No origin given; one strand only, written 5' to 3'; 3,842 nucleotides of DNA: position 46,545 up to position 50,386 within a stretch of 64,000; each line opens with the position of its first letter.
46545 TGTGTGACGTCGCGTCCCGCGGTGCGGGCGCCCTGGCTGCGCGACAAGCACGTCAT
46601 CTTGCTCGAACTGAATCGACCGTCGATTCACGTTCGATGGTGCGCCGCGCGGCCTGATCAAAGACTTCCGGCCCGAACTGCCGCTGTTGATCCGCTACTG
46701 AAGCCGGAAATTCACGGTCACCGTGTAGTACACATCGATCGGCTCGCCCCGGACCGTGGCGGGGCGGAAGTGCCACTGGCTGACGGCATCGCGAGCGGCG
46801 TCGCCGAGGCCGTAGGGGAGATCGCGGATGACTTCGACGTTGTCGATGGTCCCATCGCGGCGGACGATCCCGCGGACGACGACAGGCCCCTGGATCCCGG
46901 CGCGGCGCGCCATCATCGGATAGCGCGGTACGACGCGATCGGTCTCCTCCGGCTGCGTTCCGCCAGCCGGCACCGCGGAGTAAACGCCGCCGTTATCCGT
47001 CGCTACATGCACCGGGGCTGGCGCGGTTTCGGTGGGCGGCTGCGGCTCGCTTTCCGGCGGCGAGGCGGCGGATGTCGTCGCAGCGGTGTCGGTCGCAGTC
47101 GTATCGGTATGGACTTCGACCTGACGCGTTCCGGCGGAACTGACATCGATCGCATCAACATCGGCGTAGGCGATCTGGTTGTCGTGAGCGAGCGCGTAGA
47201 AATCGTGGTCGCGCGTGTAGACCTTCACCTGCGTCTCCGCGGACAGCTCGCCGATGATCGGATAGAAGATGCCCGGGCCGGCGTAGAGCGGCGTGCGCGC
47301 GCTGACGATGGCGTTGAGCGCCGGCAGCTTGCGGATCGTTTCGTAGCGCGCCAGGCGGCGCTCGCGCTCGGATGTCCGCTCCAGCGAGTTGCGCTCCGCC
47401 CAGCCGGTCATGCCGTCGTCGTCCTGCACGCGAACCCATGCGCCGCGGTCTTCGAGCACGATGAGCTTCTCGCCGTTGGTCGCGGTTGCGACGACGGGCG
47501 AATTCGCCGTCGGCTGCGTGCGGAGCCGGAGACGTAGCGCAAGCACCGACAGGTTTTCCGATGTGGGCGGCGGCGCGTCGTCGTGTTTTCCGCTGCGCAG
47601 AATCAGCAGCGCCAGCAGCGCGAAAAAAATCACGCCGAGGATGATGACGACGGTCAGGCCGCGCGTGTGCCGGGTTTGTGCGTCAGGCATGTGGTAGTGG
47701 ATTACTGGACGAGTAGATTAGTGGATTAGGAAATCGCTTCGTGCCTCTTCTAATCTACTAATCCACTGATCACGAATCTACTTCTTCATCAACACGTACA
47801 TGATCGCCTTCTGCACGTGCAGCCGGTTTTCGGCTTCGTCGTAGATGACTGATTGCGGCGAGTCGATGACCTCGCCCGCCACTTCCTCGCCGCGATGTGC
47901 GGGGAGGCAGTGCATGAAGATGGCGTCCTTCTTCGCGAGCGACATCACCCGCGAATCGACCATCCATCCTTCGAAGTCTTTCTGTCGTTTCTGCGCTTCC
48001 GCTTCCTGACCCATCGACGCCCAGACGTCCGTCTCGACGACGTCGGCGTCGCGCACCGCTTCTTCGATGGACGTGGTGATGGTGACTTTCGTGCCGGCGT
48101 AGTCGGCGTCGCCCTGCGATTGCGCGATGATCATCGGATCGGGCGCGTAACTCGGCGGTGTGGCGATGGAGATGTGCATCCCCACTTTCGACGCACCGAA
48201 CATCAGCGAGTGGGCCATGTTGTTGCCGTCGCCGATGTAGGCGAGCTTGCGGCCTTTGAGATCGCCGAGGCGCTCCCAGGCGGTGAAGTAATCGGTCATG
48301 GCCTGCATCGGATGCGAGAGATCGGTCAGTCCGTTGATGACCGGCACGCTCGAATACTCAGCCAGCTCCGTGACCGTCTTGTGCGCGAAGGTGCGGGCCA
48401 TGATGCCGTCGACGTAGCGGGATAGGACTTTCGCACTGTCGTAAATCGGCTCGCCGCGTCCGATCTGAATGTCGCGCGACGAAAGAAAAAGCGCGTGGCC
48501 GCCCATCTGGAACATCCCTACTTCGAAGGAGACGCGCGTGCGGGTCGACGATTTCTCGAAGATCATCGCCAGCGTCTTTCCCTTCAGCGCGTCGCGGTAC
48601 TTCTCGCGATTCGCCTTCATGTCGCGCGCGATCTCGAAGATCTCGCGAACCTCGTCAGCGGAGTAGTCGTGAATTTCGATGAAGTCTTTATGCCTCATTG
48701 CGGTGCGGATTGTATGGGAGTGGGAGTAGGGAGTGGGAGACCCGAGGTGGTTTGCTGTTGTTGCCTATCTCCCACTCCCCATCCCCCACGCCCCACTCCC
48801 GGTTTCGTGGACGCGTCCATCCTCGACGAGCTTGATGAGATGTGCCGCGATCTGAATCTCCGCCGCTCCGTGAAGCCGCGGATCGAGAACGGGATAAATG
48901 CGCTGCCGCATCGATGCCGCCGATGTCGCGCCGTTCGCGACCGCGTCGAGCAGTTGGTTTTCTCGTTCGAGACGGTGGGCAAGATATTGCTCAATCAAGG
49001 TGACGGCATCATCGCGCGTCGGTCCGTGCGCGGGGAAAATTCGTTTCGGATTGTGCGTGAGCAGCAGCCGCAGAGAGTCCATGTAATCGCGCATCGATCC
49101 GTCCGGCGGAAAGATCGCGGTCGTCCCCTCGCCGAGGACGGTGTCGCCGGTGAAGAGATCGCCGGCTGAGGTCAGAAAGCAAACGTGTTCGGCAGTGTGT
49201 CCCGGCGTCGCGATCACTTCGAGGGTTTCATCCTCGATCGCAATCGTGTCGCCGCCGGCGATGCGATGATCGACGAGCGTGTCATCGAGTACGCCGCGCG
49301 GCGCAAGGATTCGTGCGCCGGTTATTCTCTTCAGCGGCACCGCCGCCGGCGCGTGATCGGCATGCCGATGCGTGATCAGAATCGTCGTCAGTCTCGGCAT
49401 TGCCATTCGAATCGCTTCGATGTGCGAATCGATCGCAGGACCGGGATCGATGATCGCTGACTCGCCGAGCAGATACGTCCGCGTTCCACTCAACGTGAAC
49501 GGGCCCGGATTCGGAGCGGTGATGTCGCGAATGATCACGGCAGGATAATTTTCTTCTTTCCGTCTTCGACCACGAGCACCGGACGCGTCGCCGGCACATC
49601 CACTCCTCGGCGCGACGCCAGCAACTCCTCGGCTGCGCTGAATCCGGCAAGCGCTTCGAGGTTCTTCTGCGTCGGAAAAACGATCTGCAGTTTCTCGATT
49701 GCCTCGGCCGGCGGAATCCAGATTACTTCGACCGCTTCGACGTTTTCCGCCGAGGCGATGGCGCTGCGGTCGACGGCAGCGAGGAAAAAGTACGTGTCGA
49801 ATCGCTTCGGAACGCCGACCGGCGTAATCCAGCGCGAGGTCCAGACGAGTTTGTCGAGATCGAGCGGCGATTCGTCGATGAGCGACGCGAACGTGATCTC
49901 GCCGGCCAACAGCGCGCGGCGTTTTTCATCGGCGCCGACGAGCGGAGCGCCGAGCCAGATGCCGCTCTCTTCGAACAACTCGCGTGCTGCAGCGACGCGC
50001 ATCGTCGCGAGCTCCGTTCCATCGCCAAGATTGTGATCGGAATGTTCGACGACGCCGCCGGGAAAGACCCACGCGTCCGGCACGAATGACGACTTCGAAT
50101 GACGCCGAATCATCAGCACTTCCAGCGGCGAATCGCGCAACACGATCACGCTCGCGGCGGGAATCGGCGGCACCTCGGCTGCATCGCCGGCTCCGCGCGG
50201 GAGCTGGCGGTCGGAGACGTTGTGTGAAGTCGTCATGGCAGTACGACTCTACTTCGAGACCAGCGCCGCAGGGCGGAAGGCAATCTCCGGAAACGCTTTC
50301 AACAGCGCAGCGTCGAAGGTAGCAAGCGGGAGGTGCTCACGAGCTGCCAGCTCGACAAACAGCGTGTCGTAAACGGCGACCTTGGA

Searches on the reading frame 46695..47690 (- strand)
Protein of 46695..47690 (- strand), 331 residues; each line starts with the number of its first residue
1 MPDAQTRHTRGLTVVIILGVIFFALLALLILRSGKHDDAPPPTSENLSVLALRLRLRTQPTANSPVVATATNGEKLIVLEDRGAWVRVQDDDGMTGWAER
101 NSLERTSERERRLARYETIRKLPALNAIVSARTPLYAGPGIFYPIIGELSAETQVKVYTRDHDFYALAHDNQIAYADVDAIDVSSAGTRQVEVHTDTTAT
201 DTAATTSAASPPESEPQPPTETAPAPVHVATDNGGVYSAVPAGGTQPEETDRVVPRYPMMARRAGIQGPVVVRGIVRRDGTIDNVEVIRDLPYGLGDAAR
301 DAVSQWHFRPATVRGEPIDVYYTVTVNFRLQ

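Call 17: search_protein_families(library=pfam, proteins=[window:46695-47690:-], max_evalue=0.0001)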
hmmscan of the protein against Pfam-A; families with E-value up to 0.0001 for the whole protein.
window:46695-47690:- (331 aa): 4 families
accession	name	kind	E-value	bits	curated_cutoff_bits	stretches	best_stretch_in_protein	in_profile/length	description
PF08239.17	SH3_3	-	6.8e-22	77.8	27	2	54-101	3-51/54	Bacterial SH3 domain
PF03544.19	TonB_C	-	4.9e-21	75.4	24.6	1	255-330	3-79/79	Gram-negative bacterial TonB protein C-terminal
PF06347.19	SH3_4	-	1.8e-08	34.4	24.1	1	56-103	7-54/56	Bacterial SH3 domain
PF18348.7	SH3_16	-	3e-07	30.5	25.8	1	56-103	1-49/49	Bacterial dipeptidyl-peptidase Sh3 domain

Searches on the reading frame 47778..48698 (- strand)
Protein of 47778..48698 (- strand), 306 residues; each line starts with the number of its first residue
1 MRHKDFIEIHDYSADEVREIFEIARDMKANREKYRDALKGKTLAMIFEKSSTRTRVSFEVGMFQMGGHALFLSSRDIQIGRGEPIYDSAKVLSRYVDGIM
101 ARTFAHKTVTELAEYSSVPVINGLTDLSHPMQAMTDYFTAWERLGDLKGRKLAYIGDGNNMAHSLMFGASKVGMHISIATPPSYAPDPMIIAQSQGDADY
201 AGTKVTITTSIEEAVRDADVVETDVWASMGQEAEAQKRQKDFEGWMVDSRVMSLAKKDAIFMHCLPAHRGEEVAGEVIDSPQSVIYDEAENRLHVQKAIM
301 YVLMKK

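Call 17: search_protein_families(library=pfam, proteins=[window:47778-48698:-], max_evalue=0.0001)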
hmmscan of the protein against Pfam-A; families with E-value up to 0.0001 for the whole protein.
window:47778-48698:- (306 aa): 2 families
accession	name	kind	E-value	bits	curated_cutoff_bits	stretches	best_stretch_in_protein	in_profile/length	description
PF00185.30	OTCace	-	8.3e-60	201.8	29.4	1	148-302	1-156/157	Aspartate/ornithine carbamoyltransferase, Asp/Orn binding domain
PF02729.26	OTCace_N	-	8.8e-52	175.6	29.9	1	4-142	1-148/148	Aspartate/ornithine carbamoyltransferase, carbamoyl-P binding domain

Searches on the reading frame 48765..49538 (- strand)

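Call 18: search_protein_families(library=pfam, proteins=[window:48765-49538:-], max_evalue=0.0001)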
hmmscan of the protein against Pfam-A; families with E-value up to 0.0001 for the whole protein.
window:48765-49538:- (257 aa): 3 families
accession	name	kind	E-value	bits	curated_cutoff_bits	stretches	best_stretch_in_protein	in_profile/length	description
PF00753.33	Lactamase_B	-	2.7e-15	57.3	22.7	1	24-171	11-196/196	Metallo-beta-lactamase superfamily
PF17778.7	BLACT_WH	-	5.1e-11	42.8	22.8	1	207-251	2-46/46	Beta-lactamase associated winged helix domain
PF12706.13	Lactamase_B_2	-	6.3e-05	23.1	27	0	29-114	4-111/200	Beta-lactamase superfamily domain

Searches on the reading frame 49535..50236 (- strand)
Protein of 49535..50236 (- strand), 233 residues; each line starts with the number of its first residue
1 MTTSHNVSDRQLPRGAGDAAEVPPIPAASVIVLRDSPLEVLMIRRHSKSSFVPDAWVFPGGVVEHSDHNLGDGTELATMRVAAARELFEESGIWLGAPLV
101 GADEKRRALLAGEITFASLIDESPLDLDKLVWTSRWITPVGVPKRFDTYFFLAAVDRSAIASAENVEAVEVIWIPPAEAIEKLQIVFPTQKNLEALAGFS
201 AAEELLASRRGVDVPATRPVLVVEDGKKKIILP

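Call 18: search_protein_families(library=pfam, proteins=[window:49535-50236:-], max_evalue=0.0001)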
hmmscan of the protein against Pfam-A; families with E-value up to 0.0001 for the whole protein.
window:49535-50236:- (233 aa): 1 family
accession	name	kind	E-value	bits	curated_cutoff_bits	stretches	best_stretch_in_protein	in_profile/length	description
PF00293.34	NUDIX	-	9.2e-11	42.3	21.1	1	26-183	4-121/134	NUDIX domain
